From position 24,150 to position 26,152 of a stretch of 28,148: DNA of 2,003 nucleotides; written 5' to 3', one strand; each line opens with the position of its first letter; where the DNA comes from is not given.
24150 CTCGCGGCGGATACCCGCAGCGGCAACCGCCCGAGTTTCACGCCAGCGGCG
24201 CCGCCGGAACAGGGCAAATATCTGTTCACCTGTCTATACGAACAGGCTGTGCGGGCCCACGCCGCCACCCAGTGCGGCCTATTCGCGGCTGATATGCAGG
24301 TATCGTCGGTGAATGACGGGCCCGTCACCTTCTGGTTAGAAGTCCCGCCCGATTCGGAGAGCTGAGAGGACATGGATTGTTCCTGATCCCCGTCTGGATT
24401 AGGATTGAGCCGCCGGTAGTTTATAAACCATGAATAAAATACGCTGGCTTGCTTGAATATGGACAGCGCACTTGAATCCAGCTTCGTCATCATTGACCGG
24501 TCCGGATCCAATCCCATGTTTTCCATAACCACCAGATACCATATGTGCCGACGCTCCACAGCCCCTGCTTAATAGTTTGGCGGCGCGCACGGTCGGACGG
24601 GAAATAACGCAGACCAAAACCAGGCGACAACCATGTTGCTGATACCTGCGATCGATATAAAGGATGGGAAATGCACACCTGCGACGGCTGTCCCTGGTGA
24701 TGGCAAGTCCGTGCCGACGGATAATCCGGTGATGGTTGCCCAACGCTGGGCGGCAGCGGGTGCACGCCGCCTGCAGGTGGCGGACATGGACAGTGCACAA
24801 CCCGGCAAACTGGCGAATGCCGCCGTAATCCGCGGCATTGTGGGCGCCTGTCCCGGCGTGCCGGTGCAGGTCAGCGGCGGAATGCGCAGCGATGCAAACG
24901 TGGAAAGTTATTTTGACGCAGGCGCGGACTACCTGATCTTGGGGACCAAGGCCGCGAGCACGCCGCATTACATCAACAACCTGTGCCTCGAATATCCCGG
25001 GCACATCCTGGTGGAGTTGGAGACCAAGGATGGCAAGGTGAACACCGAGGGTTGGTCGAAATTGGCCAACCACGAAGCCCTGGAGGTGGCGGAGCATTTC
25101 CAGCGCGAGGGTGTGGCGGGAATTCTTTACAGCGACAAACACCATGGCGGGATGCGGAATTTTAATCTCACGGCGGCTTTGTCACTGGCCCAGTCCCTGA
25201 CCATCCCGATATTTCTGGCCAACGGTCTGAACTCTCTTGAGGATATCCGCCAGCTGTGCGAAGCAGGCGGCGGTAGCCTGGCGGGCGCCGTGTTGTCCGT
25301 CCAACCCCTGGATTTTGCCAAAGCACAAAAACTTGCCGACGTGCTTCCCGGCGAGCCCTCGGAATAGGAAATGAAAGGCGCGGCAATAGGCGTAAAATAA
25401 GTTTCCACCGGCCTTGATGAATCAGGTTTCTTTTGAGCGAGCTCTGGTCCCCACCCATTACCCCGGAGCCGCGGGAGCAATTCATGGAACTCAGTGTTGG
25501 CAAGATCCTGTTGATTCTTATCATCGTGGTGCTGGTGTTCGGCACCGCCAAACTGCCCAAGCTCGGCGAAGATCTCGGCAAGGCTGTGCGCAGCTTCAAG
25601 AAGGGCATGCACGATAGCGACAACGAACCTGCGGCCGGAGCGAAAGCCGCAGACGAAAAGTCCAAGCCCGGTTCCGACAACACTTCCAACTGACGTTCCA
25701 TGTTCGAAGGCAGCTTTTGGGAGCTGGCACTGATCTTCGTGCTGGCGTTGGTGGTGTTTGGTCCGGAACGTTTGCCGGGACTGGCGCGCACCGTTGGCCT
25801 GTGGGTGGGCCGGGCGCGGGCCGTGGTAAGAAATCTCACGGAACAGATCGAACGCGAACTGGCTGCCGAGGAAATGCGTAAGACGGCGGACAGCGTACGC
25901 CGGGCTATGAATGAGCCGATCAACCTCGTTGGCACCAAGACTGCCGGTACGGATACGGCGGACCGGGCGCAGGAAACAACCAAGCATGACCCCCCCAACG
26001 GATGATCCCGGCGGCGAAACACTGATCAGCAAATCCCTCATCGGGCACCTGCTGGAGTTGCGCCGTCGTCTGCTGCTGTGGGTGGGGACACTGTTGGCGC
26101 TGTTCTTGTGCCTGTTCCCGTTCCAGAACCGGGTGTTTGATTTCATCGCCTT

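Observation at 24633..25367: Solitary HisA pseudo-enzyme retained where the his cluster normally precedes tatABC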

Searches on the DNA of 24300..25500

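Call 57: search_rna_families(source=window, start=24300, end=25500, threshold=evalue, max_evalue=5)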
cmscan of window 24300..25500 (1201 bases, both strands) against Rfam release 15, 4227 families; matches with E-value up to 5: 0.
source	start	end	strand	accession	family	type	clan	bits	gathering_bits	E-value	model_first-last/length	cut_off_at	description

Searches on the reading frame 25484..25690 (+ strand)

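Call 74: search_protein_families(library=pfam, proteins=[window:25484-25690:+], max_evalue=0.001)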
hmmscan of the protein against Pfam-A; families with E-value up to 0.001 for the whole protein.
window:25484-25690:+ (69 aa): 1 family
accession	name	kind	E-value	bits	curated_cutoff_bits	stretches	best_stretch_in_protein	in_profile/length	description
PF02416.21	TatA_B_E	-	5.2e-14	51.7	21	1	3-48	1-46/53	mttA/Hcf106 family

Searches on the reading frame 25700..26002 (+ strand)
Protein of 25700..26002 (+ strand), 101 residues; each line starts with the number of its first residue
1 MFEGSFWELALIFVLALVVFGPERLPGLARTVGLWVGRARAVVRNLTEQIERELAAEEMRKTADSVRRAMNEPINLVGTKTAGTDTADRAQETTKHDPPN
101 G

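Call 74: search_protein_families(library=pfam, proteins=[window:25700-26002:+], max_evalue=0.001)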
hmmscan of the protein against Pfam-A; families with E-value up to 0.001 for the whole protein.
window:25700-26002:+ (101 aa): 1 family
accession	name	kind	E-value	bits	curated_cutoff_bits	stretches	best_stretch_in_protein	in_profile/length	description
PF02416.21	TatA_B_E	-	9.4e-10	38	21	1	5-50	2-47/53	mttA/Hcf106 family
